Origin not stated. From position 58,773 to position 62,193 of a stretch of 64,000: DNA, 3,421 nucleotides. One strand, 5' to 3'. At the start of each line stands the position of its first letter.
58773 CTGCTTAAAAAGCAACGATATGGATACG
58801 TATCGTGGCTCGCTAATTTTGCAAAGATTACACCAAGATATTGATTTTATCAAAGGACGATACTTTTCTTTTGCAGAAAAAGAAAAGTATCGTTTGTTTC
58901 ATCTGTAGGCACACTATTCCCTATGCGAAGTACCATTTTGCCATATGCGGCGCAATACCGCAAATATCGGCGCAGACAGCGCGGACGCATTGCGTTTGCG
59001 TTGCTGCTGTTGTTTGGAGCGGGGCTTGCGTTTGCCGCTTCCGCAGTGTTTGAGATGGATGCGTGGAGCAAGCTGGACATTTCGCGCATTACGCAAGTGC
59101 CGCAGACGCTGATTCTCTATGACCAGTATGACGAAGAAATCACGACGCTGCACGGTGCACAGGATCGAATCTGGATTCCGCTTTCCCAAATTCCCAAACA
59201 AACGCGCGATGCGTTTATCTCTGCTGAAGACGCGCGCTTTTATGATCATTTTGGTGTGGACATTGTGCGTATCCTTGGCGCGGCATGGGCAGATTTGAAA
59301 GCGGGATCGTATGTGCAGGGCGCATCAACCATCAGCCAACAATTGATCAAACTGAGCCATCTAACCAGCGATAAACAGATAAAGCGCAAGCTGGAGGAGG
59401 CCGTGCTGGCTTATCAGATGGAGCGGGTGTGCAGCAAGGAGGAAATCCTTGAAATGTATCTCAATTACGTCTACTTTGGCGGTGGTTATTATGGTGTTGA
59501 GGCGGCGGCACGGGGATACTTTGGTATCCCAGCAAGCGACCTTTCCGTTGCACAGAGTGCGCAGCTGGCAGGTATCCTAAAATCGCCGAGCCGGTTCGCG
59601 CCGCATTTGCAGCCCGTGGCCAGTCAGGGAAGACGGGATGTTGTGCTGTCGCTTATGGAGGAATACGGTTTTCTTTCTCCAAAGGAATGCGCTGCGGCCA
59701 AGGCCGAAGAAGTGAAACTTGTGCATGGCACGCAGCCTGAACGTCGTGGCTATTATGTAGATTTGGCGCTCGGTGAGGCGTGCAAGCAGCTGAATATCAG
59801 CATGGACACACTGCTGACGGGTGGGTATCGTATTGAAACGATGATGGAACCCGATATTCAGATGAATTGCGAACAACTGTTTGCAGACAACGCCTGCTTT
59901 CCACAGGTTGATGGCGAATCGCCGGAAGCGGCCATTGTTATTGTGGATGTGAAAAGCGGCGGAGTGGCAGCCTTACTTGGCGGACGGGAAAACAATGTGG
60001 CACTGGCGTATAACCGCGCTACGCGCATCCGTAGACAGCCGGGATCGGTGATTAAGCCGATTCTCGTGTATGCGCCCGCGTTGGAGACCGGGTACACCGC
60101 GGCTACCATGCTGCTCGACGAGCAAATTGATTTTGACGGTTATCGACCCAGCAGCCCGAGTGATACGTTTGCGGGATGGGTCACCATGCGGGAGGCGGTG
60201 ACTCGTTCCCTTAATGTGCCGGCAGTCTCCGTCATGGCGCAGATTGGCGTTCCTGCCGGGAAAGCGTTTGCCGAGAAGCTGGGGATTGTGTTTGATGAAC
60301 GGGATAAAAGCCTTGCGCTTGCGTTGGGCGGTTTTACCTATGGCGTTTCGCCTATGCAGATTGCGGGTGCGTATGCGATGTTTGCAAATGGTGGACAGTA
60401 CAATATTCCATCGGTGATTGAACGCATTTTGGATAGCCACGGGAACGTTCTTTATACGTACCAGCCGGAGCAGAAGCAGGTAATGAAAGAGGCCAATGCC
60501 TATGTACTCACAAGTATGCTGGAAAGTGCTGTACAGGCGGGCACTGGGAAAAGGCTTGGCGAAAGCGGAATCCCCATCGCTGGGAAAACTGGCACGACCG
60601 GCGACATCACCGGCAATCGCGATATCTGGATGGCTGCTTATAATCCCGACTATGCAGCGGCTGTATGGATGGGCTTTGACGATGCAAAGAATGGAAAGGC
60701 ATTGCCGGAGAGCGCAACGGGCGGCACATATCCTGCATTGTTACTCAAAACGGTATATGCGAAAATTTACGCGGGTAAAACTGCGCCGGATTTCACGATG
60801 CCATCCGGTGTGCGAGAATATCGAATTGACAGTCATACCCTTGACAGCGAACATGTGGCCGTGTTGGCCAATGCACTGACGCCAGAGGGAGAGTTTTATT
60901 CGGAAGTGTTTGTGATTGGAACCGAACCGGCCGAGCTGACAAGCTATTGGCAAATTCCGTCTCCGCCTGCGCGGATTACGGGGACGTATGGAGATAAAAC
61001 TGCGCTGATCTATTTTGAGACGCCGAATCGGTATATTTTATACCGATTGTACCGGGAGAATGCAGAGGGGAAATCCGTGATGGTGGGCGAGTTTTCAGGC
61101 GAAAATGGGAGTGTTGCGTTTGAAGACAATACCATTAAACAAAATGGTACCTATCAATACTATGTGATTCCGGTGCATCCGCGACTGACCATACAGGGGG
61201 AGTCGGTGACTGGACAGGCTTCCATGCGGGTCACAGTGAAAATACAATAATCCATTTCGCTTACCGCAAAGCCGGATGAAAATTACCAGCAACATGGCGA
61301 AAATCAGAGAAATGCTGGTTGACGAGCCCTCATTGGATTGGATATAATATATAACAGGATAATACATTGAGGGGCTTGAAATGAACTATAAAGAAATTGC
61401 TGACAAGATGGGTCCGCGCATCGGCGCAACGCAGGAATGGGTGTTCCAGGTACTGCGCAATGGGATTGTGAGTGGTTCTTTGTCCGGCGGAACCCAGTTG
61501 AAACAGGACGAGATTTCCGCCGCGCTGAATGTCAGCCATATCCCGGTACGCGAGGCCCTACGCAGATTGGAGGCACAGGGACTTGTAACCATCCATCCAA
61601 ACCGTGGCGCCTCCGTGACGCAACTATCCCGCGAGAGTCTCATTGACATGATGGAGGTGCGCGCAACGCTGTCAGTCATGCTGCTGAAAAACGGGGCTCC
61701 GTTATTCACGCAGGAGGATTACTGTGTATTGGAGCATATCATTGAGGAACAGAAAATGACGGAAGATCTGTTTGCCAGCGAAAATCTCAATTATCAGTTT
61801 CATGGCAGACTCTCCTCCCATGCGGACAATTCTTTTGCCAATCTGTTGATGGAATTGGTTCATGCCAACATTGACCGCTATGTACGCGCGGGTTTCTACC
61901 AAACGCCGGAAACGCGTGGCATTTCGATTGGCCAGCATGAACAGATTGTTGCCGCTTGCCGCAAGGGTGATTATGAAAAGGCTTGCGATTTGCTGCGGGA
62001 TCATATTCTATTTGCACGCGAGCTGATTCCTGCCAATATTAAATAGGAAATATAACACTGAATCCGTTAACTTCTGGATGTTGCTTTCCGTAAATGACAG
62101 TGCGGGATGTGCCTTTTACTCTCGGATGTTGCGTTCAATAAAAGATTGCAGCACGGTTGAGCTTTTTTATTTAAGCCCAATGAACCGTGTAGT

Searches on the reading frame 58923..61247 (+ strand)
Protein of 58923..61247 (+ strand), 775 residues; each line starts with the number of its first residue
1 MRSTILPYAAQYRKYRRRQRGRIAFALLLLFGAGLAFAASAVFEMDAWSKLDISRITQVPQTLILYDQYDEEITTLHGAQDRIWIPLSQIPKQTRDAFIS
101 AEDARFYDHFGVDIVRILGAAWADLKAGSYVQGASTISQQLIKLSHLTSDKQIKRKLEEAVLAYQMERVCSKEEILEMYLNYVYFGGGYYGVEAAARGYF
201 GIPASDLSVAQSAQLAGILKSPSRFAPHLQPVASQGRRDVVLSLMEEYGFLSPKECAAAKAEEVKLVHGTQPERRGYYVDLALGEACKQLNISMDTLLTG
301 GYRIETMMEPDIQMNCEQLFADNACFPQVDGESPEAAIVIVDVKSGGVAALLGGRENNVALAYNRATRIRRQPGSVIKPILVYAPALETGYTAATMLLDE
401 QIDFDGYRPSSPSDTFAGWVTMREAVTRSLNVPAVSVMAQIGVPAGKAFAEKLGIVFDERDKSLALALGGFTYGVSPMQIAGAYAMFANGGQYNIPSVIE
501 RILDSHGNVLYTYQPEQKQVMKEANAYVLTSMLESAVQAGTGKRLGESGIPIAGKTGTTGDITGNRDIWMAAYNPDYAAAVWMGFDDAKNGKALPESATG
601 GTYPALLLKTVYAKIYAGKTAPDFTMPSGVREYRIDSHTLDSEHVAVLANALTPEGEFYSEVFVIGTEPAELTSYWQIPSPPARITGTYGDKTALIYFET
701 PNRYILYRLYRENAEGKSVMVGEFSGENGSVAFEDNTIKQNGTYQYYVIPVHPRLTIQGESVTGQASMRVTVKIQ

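Call 74: search_protein_families(library=pfam, proteins=[window:58923-61247:+], max_evalue=0.0001)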
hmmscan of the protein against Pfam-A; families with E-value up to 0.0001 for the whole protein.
window:58923-61247:+ (775 aa): 2 families
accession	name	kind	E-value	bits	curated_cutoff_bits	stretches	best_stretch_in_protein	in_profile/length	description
PF00912.28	Transgly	-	1.2e-61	207.7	27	1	72-245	4-177/178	Transglycosylase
PF00905.27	Transpeptidase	-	1e-29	104.1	22.1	1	337-592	2-282/299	Penicillin binding protein transpeptidase domain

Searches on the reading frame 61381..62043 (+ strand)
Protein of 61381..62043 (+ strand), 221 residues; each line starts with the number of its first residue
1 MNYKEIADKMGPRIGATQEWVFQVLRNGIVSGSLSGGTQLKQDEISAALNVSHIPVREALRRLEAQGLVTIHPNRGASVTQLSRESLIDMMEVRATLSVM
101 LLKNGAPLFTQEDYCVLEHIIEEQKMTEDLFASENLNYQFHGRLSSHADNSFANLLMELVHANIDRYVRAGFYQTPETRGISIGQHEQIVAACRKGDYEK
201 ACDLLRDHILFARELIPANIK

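Call 74: search_protein_families(library=pfam, proteins=[window:61381-62043:+], max_evalue=0.0001)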
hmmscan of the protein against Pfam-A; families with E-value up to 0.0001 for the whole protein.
window:61381-62043:+ (221 aa): 4 families
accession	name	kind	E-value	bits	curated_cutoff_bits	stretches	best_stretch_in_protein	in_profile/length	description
PF00392.27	GntR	-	1.7e-16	60.1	27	1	19-79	3-64/64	Bacterial regulatory proteins, gntR family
PF07729.17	FCD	-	1.5e-15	58.2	24.3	1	89-209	1-123/125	FCD domain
PF07840.17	FadR_C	-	8.2e-06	26.2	23.6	1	87-208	26-144/164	FadR C-terminal domain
PF01325.25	Fe_dep_repress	-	5.5e-05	23.7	26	0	40-77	23-60/60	Iron dependent repressor, N-terminal DNA binding domain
